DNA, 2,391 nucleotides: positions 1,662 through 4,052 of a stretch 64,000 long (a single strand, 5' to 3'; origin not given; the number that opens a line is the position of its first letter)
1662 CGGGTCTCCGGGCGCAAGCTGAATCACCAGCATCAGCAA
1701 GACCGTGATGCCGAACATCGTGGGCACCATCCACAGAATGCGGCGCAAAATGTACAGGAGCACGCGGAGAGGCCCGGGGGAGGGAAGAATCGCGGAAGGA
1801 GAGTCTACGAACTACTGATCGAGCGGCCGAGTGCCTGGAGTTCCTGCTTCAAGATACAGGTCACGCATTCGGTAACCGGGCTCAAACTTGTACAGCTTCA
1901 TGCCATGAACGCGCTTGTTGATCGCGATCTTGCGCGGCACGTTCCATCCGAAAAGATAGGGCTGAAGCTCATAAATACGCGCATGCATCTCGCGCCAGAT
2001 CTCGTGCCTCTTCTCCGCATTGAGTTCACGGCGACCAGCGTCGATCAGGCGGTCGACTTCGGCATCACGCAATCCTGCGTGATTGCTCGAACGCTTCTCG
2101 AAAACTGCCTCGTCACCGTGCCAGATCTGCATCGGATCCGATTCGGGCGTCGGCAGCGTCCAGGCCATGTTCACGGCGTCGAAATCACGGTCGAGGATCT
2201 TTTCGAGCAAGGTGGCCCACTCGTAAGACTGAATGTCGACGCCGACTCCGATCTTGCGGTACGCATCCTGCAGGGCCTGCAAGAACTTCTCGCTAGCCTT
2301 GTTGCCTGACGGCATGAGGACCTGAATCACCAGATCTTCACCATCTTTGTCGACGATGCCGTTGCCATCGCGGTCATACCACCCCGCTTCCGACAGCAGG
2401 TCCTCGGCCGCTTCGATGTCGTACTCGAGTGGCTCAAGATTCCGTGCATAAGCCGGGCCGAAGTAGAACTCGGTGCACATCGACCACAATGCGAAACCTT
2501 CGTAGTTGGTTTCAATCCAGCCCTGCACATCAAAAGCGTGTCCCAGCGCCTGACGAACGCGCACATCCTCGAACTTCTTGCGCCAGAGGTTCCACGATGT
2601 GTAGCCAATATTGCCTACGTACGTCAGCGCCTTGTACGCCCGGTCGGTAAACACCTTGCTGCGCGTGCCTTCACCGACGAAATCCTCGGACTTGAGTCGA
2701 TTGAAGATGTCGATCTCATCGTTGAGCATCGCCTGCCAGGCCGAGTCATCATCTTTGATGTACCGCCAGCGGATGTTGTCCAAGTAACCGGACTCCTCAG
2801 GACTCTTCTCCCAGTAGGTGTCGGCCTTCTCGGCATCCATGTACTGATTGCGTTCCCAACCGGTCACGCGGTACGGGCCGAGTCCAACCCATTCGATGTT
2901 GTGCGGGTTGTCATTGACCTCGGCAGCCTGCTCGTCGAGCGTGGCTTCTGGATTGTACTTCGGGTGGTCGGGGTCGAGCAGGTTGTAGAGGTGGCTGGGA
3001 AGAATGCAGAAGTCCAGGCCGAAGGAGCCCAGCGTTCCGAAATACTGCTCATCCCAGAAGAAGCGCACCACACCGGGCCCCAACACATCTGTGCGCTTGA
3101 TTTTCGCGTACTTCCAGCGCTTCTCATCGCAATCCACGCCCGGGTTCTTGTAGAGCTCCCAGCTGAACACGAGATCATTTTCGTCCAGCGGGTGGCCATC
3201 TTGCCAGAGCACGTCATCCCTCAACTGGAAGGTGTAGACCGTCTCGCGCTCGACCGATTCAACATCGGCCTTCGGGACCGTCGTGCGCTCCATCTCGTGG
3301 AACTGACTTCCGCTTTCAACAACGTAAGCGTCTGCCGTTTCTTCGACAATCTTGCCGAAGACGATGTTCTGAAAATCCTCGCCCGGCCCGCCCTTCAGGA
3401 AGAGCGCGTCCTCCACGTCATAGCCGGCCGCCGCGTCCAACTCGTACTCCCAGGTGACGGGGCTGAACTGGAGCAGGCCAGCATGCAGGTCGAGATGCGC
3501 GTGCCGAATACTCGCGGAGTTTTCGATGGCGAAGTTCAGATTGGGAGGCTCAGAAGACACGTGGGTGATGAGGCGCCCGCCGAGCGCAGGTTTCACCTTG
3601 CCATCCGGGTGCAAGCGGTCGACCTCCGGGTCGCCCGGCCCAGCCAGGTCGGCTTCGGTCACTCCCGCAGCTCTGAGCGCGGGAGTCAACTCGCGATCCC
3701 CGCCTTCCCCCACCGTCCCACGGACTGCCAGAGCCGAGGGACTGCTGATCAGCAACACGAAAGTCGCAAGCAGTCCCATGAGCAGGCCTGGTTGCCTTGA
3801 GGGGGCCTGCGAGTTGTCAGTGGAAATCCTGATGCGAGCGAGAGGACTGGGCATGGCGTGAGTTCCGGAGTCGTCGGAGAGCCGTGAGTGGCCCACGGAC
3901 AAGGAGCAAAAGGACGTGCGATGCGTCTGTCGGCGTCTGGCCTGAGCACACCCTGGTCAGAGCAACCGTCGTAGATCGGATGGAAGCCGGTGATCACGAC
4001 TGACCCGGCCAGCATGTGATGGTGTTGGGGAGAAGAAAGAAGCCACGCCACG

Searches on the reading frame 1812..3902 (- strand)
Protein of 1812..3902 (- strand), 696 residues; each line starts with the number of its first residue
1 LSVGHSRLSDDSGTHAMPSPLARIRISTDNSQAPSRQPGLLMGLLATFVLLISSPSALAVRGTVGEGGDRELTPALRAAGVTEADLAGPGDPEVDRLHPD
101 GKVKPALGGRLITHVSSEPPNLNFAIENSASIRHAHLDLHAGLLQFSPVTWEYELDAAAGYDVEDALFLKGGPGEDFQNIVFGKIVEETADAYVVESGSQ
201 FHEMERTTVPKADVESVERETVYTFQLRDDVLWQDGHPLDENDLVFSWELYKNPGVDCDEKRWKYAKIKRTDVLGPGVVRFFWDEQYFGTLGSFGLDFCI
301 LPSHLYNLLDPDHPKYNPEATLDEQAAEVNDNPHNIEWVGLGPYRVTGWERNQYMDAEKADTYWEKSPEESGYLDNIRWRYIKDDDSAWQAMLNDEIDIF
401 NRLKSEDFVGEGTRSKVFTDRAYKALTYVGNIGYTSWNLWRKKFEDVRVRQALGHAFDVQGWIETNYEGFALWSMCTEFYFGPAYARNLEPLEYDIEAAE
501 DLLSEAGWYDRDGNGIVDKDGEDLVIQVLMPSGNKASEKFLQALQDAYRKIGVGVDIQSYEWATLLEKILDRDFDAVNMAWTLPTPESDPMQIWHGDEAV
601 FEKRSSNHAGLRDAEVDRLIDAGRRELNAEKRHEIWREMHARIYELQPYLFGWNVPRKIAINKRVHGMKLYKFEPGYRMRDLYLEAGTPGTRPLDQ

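Call 69: search_protein_families(library=pfam, proteins=[window:1812-3902:-], max_evalue=0.001)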
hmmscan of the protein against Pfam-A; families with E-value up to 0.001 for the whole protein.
window:1812-3902:- (696 aa): 1 family
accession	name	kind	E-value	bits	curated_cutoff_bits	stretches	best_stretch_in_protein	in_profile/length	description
PF00496.27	SBP_bac_5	-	1.5e-58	199.2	32.4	1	218-592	14-357/368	Bacterial extracellular solute-binding proteins, family 5 Middle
